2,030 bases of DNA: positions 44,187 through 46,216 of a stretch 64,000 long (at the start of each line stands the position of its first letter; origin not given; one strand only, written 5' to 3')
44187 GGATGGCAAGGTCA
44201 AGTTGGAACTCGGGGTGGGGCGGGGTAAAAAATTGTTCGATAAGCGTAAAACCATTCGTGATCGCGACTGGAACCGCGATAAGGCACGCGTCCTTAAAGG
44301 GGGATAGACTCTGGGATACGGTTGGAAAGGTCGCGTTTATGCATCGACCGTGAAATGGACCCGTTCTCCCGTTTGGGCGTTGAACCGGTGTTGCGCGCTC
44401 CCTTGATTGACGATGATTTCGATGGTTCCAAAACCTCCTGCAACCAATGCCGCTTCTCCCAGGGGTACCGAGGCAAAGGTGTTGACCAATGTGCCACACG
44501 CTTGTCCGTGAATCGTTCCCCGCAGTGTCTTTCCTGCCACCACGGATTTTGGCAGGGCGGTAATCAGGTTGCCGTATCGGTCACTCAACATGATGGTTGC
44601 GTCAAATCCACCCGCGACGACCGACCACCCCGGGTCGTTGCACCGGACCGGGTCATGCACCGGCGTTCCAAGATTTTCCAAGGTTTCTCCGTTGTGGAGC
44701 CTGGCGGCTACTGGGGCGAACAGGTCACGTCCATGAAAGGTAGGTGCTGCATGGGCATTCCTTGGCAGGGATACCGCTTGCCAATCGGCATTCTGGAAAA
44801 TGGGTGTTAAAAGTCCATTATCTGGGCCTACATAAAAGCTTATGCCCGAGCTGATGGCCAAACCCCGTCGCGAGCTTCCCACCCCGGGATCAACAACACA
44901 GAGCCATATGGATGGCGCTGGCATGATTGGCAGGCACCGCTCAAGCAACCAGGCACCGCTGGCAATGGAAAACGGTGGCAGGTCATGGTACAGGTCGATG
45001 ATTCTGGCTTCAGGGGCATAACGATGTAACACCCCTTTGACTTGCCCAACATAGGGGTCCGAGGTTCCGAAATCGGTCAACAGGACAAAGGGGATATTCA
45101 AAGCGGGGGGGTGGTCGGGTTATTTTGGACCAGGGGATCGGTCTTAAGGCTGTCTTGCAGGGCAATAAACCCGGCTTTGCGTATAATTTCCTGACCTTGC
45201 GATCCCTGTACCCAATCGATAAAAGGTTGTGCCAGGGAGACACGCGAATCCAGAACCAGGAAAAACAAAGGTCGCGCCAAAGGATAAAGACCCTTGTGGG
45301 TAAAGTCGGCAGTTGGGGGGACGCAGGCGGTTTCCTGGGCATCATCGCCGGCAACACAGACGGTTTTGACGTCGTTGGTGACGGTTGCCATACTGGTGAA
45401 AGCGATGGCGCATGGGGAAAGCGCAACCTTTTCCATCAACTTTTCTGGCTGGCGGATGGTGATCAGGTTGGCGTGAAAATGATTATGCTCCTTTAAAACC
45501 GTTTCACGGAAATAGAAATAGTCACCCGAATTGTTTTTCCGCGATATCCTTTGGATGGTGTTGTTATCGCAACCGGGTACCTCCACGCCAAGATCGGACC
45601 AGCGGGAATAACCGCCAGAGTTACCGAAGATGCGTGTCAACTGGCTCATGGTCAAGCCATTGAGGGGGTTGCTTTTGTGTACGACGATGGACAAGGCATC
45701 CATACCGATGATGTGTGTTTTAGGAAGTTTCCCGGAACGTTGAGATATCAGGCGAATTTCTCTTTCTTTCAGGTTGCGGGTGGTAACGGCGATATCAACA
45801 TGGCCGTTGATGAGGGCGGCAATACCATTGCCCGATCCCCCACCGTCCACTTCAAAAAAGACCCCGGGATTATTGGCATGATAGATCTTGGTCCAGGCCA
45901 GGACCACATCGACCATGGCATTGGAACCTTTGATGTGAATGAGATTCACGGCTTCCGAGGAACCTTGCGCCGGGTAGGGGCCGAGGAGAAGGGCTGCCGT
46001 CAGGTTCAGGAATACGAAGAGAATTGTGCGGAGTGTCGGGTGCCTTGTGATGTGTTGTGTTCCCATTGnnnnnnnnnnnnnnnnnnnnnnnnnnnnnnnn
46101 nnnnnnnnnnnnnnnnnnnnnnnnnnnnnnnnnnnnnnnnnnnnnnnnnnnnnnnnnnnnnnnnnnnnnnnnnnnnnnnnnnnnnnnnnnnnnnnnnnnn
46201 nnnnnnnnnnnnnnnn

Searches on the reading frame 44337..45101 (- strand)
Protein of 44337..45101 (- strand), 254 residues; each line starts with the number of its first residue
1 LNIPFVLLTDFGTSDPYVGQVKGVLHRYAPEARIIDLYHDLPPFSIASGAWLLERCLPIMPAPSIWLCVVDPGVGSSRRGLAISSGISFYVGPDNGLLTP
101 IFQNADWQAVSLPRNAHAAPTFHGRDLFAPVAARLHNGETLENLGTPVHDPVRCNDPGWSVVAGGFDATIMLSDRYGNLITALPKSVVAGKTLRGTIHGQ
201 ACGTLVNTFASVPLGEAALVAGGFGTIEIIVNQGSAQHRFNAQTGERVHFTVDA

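Call 3: search_protein_families(library=pfam, proteins=[window:44337-45101:-], max_evalue=0.01)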
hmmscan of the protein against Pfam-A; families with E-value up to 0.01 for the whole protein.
window:44337-45101:- (254 aa): 2 families
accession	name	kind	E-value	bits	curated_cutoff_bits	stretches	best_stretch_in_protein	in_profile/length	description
PF01887.21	SAM_HAT_N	-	2.3e-48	164.1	26.3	1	6-145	2-145/145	SAM hydroxide adenosyltransferase N-terminal domain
PF20257.3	SAM_HAT_C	-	5.7e-17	62.3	25.5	1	169-248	2-83/84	SAM hydroxide adenosyltransferase C-terminal domain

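Call 4: search_protein_families(library=ncbifam, proteins=[window:44337-45101:-], max_evalue=0.01)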
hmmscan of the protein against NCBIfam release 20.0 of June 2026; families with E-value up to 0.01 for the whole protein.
window:44337-45101:- (254 aa): 3 families
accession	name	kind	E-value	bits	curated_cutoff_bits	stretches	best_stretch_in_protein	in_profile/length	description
NF058624.1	RSAMHdlseTHET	equivalog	3.5e-52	177.5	350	1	7-250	5-249/250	(R)-S-adenosyl-L-methionine hydrolase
NF053629.1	RSAMPyrc0463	equivalog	1.2e-29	103.7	470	1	7-249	4-252/256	(R)-S-adenosyl-L-methionine hydrolase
TIGR04507.1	fluorinase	equivalog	5.6e-11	42.3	400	2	10-83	2-75/286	adenosyl-fluoride synthase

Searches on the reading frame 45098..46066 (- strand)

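Call 3: search_protein_families(library=pfam, proteins=[window:45098-46066:-], max_evalue=0.01)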
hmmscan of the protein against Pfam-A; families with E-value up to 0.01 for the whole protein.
window:45098-46066:- (322 aa): 3 families
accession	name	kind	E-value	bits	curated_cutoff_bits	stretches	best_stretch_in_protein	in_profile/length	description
PF12849.12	PBP_like_2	-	1.8e-32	113.6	27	1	34-287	3-264/267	PBP superfamily domain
PF13531.11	SBP_bac_11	-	0.00011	22.5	25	0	276-300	202-226/227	Bacterial extracellular solute-binding protein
PF12727.12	PBP_like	-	0.00022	20.9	27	1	62-192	4-115/193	PBP superfamily domain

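Call 4: search_protein_families(library=ncbifam, proteins=[window:45098-46066:-], max_evalue=0.01)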
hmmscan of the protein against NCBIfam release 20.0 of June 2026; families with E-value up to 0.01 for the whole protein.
window:45098-46066:- (322 aa): 3 families
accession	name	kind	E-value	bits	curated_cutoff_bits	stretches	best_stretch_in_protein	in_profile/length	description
TIGR02136.1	ptsS_2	subfamily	3.3e-47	161.1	206.6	1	32-302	30-294/295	phosphate ABC transporter substrate-binding protein PstS family protein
TIGR00975.1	3a0107s03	equivalog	1e-09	37.9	205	1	46-196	4-156/315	phosphate ABC transporter substrate-binding protein PstS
TIGR03339.1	phn_lysR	subfamily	0.0033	16.7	341.1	1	55-136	99-169/279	aminoethylphosphonate catabolism associated LysR family transcriptional regulator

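Call 27: search_protein_families(library=padloc, proteins=[window:45098-46066:-], max_evalue=0.01)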
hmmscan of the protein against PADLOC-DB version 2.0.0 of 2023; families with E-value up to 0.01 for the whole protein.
window:45098-46066:- (322 aa): 0 families
